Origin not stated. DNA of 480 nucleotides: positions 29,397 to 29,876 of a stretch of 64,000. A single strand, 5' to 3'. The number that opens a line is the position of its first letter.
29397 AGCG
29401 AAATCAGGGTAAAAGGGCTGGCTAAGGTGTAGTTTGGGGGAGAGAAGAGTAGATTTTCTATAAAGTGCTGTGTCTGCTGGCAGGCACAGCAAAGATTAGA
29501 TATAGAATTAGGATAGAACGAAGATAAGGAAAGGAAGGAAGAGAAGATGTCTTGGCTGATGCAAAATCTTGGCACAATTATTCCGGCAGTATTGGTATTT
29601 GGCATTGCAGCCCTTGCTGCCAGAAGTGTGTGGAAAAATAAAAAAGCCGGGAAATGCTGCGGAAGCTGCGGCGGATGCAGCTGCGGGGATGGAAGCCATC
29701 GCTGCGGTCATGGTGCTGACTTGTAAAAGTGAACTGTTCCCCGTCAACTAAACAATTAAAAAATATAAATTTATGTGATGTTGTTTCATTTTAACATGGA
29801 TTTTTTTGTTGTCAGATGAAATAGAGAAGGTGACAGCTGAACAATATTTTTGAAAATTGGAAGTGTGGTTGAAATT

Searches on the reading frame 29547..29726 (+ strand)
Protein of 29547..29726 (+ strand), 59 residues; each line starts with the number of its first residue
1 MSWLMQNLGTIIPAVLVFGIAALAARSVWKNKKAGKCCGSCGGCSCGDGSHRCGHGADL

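Call 69: search_protein_families(library=pfam, proteins=[window:29547-29726:+], max_evalue=0.001)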
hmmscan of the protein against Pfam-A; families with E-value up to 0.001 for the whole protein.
window:29547-29726:+ (59 aa): 1 family
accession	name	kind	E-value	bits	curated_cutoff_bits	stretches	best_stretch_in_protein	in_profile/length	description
PF12669.12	FeoB_associated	-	1.7e-10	41.4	27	1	9-53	1-43/44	FeoB-associated Cys-rich membrane protein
